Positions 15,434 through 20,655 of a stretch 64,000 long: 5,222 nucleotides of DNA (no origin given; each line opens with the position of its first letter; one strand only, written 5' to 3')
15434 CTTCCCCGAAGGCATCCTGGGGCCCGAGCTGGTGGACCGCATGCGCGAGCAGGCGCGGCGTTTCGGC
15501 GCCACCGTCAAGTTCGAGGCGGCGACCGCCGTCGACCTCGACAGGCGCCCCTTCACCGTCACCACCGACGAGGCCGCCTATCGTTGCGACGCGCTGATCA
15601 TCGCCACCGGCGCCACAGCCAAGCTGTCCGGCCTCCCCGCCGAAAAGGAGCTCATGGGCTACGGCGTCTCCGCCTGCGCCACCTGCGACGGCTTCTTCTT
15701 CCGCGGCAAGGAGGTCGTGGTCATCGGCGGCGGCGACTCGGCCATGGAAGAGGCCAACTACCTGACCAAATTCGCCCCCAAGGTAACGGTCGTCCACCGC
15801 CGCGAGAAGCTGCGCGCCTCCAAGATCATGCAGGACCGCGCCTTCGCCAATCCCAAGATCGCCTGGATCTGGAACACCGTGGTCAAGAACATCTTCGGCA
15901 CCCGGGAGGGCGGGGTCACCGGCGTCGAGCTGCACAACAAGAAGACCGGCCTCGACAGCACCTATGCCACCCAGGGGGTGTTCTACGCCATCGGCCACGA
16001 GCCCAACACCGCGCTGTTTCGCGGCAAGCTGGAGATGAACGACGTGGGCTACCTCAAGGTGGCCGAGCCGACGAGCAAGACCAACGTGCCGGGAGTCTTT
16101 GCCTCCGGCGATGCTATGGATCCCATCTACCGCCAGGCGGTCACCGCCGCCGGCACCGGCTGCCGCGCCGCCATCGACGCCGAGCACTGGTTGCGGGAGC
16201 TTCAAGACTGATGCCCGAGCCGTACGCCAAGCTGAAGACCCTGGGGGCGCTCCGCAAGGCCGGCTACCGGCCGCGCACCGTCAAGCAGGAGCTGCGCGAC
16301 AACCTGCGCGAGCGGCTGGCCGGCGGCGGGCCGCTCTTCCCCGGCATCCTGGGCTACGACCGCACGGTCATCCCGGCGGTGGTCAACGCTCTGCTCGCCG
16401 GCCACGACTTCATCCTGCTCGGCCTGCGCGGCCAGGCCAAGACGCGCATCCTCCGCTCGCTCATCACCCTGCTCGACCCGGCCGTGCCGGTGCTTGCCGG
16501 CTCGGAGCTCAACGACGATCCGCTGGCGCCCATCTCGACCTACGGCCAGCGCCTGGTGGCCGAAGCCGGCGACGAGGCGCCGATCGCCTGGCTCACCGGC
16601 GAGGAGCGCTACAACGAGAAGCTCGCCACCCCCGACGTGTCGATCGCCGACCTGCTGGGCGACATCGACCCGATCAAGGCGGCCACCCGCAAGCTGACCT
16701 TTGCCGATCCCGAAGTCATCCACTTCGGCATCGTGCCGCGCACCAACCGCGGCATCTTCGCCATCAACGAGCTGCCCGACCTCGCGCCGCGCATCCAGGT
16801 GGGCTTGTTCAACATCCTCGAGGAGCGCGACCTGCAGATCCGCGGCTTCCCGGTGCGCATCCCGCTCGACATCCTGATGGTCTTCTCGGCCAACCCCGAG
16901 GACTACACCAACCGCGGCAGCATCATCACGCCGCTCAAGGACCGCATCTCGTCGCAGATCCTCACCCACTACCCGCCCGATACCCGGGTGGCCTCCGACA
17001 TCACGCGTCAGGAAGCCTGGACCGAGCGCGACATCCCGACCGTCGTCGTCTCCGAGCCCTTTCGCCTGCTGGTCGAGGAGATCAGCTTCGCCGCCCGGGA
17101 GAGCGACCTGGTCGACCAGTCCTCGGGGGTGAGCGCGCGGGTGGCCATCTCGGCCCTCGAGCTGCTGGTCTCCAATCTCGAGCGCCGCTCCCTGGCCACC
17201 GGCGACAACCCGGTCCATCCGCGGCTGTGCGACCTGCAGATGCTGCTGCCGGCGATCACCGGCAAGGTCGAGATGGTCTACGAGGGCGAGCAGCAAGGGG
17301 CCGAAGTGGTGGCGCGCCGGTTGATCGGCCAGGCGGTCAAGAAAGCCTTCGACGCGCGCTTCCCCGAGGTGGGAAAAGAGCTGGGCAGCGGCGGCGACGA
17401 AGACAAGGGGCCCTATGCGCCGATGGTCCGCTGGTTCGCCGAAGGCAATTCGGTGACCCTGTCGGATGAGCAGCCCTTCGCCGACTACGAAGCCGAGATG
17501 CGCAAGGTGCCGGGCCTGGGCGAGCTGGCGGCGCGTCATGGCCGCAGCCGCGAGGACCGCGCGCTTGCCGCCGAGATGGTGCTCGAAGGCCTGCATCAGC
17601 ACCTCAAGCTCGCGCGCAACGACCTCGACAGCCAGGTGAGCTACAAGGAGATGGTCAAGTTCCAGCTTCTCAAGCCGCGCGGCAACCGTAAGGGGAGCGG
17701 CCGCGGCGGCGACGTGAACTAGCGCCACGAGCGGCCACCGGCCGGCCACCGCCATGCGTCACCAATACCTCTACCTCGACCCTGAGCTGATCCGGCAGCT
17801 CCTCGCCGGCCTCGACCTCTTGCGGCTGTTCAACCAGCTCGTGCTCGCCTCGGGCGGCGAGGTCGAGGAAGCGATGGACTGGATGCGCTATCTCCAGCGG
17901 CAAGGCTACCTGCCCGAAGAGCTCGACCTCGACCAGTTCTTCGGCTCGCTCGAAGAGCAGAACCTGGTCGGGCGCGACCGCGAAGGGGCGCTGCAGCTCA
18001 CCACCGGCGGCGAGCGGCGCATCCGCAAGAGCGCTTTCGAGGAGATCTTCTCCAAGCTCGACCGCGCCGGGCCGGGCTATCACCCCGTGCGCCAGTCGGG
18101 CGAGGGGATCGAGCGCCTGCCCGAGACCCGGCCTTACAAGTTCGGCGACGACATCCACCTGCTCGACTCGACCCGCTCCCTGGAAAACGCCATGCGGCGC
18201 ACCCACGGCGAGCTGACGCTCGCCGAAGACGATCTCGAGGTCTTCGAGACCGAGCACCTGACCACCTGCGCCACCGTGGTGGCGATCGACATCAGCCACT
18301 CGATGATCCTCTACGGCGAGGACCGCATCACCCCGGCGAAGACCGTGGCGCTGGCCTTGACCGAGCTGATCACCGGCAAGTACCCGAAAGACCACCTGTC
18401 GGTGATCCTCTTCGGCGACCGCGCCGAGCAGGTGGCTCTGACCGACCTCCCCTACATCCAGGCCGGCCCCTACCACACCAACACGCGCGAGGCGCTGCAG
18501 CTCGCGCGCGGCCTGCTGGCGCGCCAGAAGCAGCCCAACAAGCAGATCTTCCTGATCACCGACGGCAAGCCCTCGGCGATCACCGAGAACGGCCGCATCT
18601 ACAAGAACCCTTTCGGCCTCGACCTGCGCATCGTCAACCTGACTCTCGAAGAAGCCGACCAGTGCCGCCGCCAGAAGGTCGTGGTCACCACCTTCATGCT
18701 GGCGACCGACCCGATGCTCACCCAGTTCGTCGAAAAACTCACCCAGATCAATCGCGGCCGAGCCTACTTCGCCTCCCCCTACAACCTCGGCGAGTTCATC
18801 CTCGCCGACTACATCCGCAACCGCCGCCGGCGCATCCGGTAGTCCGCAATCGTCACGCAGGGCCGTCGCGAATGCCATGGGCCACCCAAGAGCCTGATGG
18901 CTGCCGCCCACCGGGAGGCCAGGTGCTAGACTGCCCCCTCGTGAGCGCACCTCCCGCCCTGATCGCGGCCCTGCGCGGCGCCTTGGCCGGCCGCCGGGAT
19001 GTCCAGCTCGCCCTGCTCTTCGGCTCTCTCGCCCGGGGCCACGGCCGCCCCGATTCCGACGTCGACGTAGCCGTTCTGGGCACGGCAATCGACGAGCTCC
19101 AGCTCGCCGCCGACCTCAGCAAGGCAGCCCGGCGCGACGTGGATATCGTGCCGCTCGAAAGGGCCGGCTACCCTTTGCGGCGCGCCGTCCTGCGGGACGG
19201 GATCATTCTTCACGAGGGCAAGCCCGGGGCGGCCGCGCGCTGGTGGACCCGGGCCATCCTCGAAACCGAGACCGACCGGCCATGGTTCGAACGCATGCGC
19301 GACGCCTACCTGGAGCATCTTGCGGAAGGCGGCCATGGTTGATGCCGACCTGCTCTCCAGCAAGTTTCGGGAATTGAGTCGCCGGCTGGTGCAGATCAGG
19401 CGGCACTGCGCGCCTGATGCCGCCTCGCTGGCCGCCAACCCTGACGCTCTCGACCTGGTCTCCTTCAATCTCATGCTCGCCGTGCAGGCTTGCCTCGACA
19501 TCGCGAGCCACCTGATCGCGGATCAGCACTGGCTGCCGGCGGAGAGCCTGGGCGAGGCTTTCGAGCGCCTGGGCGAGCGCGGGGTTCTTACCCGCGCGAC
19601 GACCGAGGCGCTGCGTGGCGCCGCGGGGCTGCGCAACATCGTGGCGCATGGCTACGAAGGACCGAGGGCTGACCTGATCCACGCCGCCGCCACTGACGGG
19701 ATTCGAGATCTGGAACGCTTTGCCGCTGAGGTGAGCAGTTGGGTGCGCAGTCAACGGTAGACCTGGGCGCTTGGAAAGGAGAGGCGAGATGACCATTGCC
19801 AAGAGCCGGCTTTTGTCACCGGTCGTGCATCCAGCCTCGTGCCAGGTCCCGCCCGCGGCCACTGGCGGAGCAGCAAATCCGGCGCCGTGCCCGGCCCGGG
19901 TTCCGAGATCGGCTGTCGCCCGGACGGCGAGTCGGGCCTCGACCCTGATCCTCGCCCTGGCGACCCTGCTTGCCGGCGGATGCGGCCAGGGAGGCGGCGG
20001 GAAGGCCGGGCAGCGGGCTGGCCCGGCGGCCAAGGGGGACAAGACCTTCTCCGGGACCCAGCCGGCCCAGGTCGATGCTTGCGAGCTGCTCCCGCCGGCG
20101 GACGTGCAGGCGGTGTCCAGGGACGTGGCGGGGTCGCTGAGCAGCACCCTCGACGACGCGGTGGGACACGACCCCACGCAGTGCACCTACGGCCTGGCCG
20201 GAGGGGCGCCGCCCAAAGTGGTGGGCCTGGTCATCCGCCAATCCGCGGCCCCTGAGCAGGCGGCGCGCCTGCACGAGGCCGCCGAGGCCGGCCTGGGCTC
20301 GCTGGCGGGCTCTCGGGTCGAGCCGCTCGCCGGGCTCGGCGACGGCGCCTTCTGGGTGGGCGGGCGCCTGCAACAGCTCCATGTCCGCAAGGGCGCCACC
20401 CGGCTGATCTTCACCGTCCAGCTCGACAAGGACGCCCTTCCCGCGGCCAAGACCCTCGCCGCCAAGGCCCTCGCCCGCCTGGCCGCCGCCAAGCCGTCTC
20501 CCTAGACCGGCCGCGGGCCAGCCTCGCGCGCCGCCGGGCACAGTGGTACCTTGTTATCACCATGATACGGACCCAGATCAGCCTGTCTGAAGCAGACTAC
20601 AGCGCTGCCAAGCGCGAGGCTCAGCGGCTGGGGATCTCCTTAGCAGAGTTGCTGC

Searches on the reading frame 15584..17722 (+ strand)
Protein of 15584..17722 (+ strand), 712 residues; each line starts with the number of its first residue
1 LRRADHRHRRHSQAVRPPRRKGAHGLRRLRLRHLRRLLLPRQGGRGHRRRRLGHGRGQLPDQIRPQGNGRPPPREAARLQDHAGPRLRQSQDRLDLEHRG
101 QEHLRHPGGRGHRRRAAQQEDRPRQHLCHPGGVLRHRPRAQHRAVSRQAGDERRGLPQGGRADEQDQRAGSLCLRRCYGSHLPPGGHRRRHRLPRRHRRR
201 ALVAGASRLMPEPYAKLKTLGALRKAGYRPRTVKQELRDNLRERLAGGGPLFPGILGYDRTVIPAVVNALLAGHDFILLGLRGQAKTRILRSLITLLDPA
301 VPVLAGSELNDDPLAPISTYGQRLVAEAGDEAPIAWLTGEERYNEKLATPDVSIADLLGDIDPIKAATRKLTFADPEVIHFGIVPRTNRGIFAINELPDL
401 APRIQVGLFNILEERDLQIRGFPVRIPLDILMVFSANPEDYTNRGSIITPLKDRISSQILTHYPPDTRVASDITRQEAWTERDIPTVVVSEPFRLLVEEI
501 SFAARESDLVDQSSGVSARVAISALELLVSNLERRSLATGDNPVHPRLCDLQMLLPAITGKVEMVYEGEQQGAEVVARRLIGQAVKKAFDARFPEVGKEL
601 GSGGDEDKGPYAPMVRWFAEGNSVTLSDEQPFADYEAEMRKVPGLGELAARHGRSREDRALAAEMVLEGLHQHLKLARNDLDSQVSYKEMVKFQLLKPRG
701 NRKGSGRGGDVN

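Call 14: search_protein_families(library=pfam, proteins=[window:15584-17722:+], max_evalue=0.01)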
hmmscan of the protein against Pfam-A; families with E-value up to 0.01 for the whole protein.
window:15584-17722:+ (712 aa): 1 family
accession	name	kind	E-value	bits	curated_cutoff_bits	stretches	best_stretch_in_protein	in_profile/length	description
PF07728.20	AAA_5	-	6.6e-05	23.4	22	0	340-454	25-138/139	AAA domain (dynein-related subfamily)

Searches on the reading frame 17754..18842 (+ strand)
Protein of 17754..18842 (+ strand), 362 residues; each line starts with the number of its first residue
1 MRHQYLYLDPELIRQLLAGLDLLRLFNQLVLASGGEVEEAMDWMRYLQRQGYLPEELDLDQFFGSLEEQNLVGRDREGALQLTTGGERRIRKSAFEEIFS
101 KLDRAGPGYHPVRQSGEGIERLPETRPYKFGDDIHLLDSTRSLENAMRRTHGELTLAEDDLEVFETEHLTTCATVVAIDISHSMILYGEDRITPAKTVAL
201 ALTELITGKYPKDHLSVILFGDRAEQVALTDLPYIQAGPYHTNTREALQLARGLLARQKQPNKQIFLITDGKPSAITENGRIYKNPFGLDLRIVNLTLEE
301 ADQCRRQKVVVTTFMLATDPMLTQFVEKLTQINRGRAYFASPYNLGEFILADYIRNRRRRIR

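Call 14: search_protein_families(library=pfam, proteins=[window:17754-18842:+], max_evalue=0.01)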
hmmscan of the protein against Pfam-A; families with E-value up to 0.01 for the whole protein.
window:17754-18842:+ (362 aa): 2 families
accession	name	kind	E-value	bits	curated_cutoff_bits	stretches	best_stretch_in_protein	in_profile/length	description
PF13519.12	VWA_2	-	3.3e-09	37.8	27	1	174-272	1-107/107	von Willebrand factor type A domain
PF00092.34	VWA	-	6.3e-05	23.7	23.8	1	175-338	3-160/174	von Willebrand factor type A domain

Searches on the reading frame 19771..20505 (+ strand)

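Call 14: search_protein_families(library=pfam, proteins=[window:19771-20505:+], max_evalue=0.01)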
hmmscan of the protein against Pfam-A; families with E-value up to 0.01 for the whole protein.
window:19771-20505:+ (244 aa): 1 family
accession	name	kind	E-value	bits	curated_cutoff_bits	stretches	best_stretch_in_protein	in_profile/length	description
PF12079.13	DUF3558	-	0.0062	16.9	34.1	0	66-144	1-82/173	Protein of unknown function (DUF3558)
